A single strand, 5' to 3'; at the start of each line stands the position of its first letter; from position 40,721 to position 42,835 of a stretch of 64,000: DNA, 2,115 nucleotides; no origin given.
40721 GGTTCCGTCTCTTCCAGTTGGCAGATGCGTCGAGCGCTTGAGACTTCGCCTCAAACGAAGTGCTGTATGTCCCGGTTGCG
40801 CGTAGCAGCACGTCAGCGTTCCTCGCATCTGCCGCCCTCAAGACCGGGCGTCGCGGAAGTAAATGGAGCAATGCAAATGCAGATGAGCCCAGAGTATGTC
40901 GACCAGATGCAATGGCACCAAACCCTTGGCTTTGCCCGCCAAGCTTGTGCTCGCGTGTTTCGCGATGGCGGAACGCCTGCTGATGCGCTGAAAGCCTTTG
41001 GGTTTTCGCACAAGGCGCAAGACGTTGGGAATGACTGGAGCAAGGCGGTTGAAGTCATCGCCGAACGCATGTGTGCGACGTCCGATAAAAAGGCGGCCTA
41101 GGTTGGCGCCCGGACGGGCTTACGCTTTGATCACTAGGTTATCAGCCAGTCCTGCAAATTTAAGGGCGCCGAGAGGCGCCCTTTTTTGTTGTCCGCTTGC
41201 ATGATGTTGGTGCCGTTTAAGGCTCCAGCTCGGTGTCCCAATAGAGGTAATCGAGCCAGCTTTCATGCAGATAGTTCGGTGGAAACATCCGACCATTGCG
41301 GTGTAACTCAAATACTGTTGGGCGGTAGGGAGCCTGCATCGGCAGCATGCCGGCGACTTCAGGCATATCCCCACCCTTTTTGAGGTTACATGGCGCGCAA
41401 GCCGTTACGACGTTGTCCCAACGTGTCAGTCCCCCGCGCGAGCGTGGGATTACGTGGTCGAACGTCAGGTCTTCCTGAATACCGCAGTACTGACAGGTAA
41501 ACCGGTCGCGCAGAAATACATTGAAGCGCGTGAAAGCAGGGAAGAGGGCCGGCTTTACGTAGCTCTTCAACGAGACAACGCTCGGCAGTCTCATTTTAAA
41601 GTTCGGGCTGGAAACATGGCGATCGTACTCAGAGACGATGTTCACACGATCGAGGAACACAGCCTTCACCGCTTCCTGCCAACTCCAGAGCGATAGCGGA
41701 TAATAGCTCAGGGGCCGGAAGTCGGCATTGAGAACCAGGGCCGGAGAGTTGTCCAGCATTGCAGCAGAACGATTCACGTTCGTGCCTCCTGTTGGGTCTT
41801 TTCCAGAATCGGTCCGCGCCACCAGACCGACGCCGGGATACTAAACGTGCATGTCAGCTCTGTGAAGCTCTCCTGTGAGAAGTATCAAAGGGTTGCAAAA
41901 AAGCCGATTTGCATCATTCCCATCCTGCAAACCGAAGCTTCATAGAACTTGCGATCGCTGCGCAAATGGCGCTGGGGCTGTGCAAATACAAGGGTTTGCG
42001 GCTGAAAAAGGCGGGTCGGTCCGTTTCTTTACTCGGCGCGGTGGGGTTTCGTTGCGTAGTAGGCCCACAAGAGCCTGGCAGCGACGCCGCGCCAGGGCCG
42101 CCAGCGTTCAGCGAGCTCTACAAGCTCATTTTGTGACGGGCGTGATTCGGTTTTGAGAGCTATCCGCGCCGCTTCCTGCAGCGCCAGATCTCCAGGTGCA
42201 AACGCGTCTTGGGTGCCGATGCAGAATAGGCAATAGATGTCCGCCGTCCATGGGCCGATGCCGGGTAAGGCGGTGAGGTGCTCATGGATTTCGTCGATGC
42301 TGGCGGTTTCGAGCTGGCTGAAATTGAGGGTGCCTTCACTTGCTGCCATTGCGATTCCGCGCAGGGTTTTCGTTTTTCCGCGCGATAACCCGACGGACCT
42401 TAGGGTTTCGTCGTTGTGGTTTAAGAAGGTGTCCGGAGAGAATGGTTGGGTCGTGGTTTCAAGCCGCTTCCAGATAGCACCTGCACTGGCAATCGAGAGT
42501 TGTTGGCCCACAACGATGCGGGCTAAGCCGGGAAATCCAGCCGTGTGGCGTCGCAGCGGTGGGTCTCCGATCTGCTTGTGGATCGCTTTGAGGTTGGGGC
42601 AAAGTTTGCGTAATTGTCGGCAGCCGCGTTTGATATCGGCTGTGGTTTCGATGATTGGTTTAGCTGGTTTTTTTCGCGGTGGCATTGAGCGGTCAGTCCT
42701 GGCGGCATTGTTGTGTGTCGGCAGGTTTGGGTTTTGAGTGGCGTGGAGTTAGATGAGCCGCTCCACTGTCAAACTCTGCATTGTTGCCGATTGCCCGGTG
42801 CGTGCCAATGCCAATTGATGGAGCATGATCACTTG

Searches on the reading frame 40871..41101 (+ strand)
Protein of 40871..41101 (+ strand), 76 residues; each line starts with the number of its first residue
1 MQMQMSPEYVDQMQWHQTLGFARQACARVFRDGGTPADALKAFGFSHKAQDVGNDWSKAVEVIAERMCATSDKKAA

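Call 8: search_protein_families(library=pfam, proteins=[window:40871-41101:+], max_evalue=0.1)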
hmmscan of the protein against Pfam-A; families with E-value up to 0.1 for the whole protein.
window:40871-41101:+ (76 aa): 0 families

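Call 14: find_homologous_proteins(query=window:40871-41098:+)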
Query window:40871-41098:+ (76 aa): 90 proteins with E <= 0.001 among 90 candidates.
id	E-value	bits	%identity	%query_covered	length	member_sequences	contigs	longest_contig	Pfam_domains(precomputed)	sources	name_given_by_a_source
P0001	8.9e-44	163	100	97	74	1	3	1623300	-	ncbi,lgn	ncbi:MAG: hypothetical protein RIC14_09625 [Filomicrobium sp.]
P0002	1.6e-36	141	86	97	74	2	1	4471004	-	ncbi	-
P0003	7.1e-36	138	85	97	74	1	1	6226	-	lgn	-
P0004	2.1e-31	124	75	100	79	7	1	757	-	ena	-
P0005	5.0e-31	123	74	100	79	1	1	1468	-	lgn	-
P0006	5.2e-31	123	76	97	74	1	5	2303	-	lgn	-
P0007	1.0e-29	119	72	97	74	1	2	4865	-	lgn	-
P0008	1.1e-29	119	72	100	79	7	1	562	-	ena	-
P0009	3.0e-29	117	73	97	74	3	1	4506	-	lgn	-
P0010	3.8e-29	117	71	99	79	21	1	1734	-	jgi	jgi:hypothetical protein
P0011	6.2e-29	116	70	97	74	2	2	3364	-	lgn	-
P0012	4.1e-28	114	72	97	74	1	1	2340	-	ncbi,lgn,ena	-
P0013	7.8e-28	113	69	97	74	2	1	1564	-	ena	-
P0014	4.9e-27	110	70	97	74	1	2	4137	-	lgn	-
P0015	7.6e-27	110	70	97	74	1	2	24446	-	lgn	-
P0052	4.7e-17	79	53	95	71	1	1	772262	-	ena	-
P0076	1.2e-15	74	57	92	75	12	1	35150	-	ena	-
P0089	7.0e-12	62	51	86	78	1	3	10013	-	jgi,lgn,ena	jgi:hypothetical protein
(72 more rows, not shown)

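Call 15: search_protein_families(library=ncbifam, proteins=[window:40871-41098:+], max_evalue=1)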
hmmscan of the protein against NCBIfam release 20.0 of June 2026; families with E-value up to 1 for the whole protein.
window:40871-41098:+ (76 aa): 0 families

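Call 46: search_solved_structures(query=A5, max_evalue=1)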
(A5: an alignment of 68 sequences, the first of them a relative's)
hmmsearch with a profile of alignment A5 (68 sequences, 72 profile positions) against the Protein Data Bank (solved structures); distinct sequences matched with E-value up to 1: 3.
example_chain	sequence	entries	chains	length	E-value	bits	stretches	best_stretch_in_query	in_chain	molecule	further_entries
7ocy_C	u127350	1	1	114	0.47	13.4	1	6-46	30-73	Nanobody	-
3fd3_A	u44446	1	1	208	0.86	12.6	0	22-54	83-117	chromosome replication initiation inhibitor protein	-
8be3_AA0A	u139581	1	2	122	0.95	12.4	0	6-37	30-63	Nanobody84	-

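Call 49: predict_structure(alignment_id=A5)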
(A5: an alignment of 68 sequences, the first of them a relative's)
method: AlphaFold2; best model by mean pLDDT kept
length: 74 residues; sequences in the alignment: 68
mean_pLDDT: 86.5   pTM: 0.75
mean pLDDT of the five models: 86.5, 86.3, 85.2, 84.4, 83.8
residues with pLDDT >= 90: 49; 70-90: 10; 50-70: 12; < 50: 3
segments of 3 or more residues with pLDDT < 50: none
pLDDT, mean of each block of 10 residues (from residue 1): 66 91 98 97 91 95 82 50
secondary structure, 60 per line:
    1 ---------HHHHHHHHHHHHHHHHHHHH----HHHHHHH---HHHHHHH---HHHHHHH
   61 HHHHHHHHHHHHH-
elements in order: H10-29 H34-40 H44-50 H54-73

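Call 51: fold_search(model_id=the predicted structure, library=pdb)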
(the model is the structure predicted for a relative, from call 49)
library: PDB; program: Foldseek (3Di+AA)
matches with E <= 10: 16; with E <= 0.001: 0
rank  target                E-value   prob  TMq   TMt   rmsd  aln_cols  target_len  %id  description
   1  2ezk                  1.4e+00  0.13  0.30  0.22   6.5        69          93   16  SOLUTION NMR STRUCTURE OF THE IBETA SUBDOMAIN OF THE MU END DNA BINDING DOMAIN OF PHAGE MU TRANSPOSASE, REGULARIZED MEAN (released 1998-01-14)
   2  6e2q_D                3.4e+00  0.10  0.37  0.09  12.3        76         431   17  Structure of human JAK2 FERM/SH2 in complex with Erythropoietin Receptor (released 2018-08-08)
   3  4uzx_MODEL_1_A        3.4e+00  0.08  0.31  0.33   8.6        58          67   14  High-resolution NMR structures of the domains of Saccharomyces cerevisiae Tho1 (released 2014-12-17)
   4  7yh8_A                3.8e+00  0.10  0.33  0.38   8.8        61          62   16  Crystal structure of a heterochiral protein complex (released 2023-07-19)
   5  4fcy_A                4.9e+00  0.08  0.36  0.08  10.4        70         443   14  Crystal structure of the bacteriophage Mu transpososome (released 2012-11-07)
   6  4fcy_B                4.9e+00  0.08  0.36  0.07  10.4        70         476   14  Crystal structure of the bacteriophage Mu transpososome (released 2012-11-07)
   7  4pvq_B                5.2e+00  0.18  0.33  0.09   1.3        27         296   30  Crystal structure of sulfate-bound human l-asparaginase protein (released 2014-03-26)
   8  4uex_A                6.3e+00  0.10  0.41  0.38   8.3        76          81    9  Structure of human Saposin A at lysosomal pH (released 2015-07-15)
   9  3ub0_A                6.7e+00  0.03  0.31  0.14  13.7        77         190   14  Crystal structure of the nonstructural protein 7 and 8 complex of Feline Coronavirus (released 2012-02-22)
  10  3hug_K                7.6e+00  0.04  0.30  0.31   8.7        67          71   12  Crystal structure of Mycobacterium tuberculosis anti-sigma factor RslA in complex with -35 promoter binding domain of  (released 2010-03-02)
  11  3teq_A                8.7e+00  0.05  0.30  0.23   8.8        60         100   13  Crystal structure of SOAR domain (released 2012-04-11)
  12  8enk_E                9.2e+00  0.07  0.35  0.47   9.1        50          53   10  Crystal structure of UAP56 in complex with Tho1, the yeast homolog of human SARNP (released 2023-08-16)
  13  7dgu                  9.2e+00  0.04  0.32  0.25  11.5        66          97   15  De novo designed protein H4A1R (released 2021-11-24)
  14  2cpt_MODEL_1_A        9.2e+00  0.02  0.30  0.21  12.4        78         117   12  Solution structure of MIT domain from human SKD1 (released 2005-11-19)
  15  4o0e_A                9.8e+00  0.08  0.33  0.09   3.9        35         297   26  Crystal structure of the human L-asparaginase protein T186V mutant (released 2014-04-30)
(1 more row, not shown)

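Call 60: search_protein_representatives(alignment_id=A5)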
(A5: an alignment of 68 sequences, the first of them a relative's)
Query: 68 sequences, 72 profile positions. Proteins with E-value up to 0.001 (for the whole library): 104; up to 1e-10: 75; up to 1e-30: 0. The best 104 are listed.
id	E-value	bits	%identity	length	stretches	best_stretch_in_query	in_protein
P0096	1.9e-29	117.2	-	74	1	4-70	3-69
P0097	2.8e-27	110.3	-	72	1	2-72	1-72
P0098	6.9e-27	109.1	-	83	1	4-72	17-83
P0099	6.9e-27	109.1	-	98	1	2-72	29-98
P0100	7.1e-27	109.0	-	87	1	2-72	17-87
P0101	1.3e-26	108.2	-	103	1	4-66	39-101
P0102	2.2e-26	107.5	-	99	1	3-72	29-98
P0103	2.5e-26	107.3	-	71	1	2-72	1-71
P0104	3.3e-26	106.9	-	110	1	2-72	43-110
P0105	4.5e-26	106.5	-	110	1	4-72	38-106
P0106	5.4e-26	106.2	-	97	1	3-72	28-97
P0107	7.9e-26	105.7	-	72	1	4-72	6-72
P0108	1.1e-25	105.3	-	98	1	5-72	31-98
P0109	1.6e-25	104.7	-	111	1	3-72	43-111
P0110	3.5e-25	103.6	-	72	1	2-71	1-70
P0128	2.3e-20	88.2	-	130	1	2-68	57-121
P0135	2.3e-19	85.0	-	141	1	3-67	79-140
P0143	8.7e-18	79.9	-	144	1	2-47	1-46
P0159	1.0e-14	70.1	-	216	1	2-46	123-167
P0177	2.9e-09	52.6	-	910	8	17-46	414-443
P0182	3.0e-07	46.2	-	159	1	9-45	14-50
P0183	4.1e-07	45.7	-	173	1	32-72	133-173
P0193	4.5e-05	39.2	-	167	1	13-41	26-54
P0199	8.1e-04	35.2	-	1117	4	21-43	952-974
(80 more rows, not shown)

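Call 61: search_protein_families(library=pfam, proteins=[P0177, P0199, P0159, P0183, P0193, P0182, P0135, P0143, P0128], max_evalue=0.01)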
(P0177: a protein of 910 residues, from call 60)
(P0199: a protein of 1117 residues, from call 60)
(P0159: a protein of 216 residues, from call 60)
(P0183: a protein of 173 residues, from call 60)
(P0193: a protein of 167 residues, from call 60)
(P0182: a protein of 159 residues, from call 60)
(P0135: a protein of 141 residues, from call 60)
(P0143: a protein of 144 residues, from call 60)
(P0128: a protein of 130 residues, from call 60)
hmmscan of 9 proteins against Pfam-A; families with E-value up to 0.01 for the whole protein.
P0177 (910 aa): 37 families (the best 25 are shown)
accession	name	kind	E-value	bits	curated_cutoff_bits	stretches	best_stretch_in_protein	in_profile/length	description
PF13432.12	TPR_16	-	1e-47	160.6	32.7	6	556-618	3-65/65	Tetratricopeptide repeat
PF07719.23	TPR_2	-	4.4e-46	151.6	27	2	450-480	3-33/34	Tetratricopeptide repeat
PF00515.34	TPR_1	-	4.3e-45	150.2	27.8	0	687-713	2-28/34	Tetratricopeptide repeat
PF13431.12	TPR_17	-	8e-42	138.5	24.4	0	572-605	1-34/34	Tetratricopeptide repeat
PF14559.12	TPR_19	-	6.1e-39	132.6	25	7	527-591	2-66/68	Tetratricopeptide repeat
PF13428.12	TPR_14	-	3.3e-38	126.6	23.5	2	453-490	6-43/44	Tetratricopeptide repeat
PF13424.12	TPR_12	-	7.3e-33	113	30.1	10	516-576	3-71/77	Tetratricopeptide repeat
PF13414.12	TPR_11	-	3.3e-28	97.5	26.8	1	525-559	3-37/42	TPR repeat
PF13174.12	TPR_6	-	1.9e-27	94.4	26.3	0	488-514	6-32/33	Tetratricopeptide repeat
PF13181.12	TPR_8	-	4.3e-25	86.1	25.7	0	756-785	3-32/34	Tetratricopeptide repeat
PF12895.13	ANAPC3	-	7.4e-22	77.9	27.2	1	429-507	4-81/82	Anaphase-promoting complex, cyclosome, subunit 3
PF07721.20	TPR_4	-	4.3e-18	64.5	27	0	653-677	2-26/26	Tetratricopeptide repeat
PF24575.1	TPR_Slam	-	1.8e-15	57.7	35.2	0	469-527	36-92/104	Surface lipoprotein assembly modifier, N-terminal TPR repeats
PF22247.2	Diox-like_N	-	3.6e-14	53.1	27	0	528-556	13-41/60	Catechol 2,3-dioxygenase-like N-terminal domain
PF12569.14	NatA_aux_su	-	1.1e-12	48.1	33.3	2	490-587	12-110/515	N-terminal acetyltransferase A, auxiliary subunit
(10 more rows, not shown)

P0199 (1117 aa): 20 families
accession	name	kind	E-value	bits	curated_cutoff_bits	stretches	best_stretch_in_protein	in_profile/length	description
PF13424.12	TPR_12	-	6.1e-48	161.3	30.1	6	658-740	1-77/77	Tetratricopeptide repeat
PF13374.12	TPR_10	-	2.6e-46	154.8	27.5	3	659-693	1-35/42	Tetratricopeptide repeat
PF00515.34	TPR_1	-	5.8e-43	143.4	27.8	5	854-883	3-32/34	Tetratricopeptide repeat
PF07719.23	TPR_2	-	2.1e-31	105.8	27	0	661-689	2-30/34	Tetratricopeptide repeat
PF00069.31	Pkinase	-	3e-30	106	31.7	1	103-373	9-210/263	Protein kinase domain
PF13181.12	TPR_8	-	8e-24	82.2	25.7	0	662-688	3-29/34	Tetratricopeptide repeat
PF07714.23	PK_Tyr_Ser-Thr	-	1.2e-19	71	23.1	1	116-277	26-154/258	Protein tyrosine and serine/threonine kinase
PF13176.12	TPR_7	-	3.2e-16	58.4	27.9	0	808-839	3-34/36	Tetratricopeptide repeat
PF21789.3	TNP-like_RNaseH_C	-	4.8e-11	42.9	24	0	640-656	14-31/35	TNP-like, RNase H C-terminal domain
PF13431.12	TPR_17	-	2e-08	34.3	24.4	0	852-872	13-33/34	Tetratricopeptide repeat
PF01636.29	APH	-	1.2e-06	28.9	23.2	1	137-273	37-198/239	Phosphotransferase enzyme family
PF13174.12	TPR_6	-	2.6e-06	28.2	26.3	0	775-794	12-31/33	Tetratricopeptide repeat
PF13414.12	TPR_11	-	1.8e-05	24.8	26.8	0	907-936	1-30/42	TPR repeat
PF04212.24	MIT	-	4e-05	24.1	30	0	571-603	11-45/66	MIT (microtubule interacting and transport) domain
PF13428.12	TPR_14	-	4.4e-05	24.2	23.5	0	667-689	8-30/44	Tetratricopeptide repeat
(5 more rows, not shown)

P0159 (216 aa): 0 families

P0183 (173 aa): 1 family
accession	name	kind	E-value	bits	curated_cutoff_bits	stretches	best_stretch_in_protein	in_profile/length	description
PF03480.18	DctP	-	4.3e-25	89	23.4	1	4-137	2-134/286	Bacterial extracellular solute-binding protein, family 7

P0193 (167 aa): 0 families

P0182 (159 aa): 0 families

P0135 (141 aa): 0 families

P0143 (144 aa): 0 families

P0128 (130 aa): 0 families

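Call 78: find_encoding_contigs(protein=P0052, flank=3000, max_places=2)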
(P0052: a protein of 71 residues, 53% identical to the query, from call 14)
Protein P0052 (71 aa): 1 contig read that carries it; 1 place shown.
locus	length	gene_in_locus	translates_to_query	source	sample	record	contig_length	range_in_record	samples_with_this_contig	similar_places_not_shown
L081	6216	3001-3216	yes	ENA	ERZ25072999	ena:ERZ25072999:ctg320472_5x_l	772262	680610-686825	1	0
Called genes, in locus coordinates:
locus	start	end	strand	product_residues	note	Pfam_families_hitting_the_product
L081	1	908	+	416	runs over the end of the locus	PF04055:Radical_SAM, PF06969:HemN_C (faint)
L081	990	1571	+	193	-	PF09335:VTT_dom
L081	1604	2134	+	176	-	PF02600:DsbB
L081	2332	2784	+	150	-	-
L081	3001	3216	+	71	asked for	-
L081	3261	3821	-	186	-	PF01844:HNH, PF14279:HNH_5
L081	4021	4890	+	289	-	PF00749:tRNA-synt_1c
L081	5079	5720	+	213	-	PF06940:DUF1287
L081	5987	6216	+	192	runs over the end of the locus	-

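Call 79: find_encoding_contigs(protein=P0076, flank=3000, max_places=2)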
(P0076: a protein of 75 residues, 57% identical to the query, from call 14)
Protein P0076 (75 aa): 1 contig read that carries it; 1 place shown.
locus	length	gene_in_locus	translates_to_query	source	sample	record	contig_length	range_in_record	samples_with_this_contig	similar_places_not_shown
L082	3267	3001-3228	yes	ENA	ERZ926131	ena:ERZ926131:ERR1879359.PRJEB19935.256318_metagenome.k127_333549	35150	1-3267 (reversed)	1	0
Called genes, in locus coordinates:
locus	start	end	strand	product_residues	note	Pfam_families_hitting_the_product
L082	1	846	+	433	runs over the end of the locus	PF04055:Radical_SAM, PF06969:HemN_C (faint)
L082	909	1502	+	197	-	PF09335:VTT_dom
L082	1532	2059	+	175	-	PF02600:DsbB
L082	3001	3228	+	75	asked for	-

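Call 80: find_encoding_contigs(protein=P0089, flank=3000, max_places=2)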
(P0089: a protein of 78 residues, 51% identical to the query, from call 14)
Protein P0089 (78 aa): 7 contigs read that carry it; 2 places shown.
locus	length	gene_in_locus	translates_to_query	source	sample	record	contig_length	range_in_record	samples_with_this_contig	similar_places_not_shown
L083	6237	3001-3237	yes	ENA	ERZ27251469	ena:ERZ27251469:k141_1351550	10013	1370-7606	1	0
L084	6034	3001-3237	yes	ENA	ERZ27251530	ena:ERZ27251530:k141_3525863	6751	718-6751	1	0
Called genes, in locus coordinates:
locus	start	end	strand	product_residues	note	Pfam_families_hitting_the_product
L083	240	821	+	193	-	PF09335:VTT_dom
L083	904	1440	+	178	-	PF02600:DsbB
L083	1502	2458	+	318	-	-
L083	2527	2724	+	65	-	-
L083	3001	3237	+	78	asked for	-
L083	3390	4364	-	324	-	PF08450:SGL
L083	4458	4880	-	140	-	-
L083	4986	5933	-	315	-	PF00551:Formyl_trans_N, PF02911:Formyl_trans_C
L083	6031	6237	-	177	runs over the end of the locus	PF01327:Pep_deformylase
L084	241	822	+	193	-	PF09335:VTT_dom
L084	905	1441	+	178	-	PF02600:DsbB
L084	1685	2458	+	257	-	-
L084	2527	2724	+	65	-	-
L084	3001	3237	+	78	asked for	-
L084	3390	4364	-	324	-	PF08450:SGL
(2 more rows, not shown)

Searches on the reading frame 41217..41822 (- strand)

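Call 8: search_protein_families(library=pfam, proteins=[window:41217-41822:-], max_evalue=0.1)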
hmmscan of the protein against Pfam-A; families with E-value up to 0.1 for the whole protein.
window:41217-41822:- (201 aa): 3 families
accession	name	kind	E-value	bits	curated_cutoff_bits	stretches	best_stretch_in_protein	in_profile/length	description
PF14279.12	HNH_5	-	8.1e-14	51.7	27.5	1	110-157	1-51/56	HNH endonuclease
PF01844.29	HNH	-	8.2e-14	51.9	21.4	1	110-150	1-45/47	HNH endonuclease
PF13395.12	HNH_4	-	0.097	13.1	22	0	118-154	17-53/54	HNH endonuclease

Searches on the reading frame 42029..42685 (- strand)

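Call 8: search_protein_families(library=pfam, proteins=[window:42029-42685:-], max_evalue=0.1)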
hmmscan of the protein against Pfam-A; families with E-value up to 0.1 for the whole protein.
window:42029-42685:- (218 aa): 3 families
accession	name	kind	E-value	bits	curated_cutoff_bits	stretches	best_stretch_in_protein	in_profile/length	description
PF00730.31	HhH-GPD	-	1.1e-08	35.8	26.2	1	57-196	3-107/108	HhH-GPD superfamily base excision DNA repair protein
PF21176.3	RecR_HhH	-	0.048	13.9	27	0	131-148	2-19/45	RecR, helix-hairpin-helix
PF00633.29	HHH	-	0.056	13.8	24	0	136-149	12-25/30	Helix-hairpin-helix motif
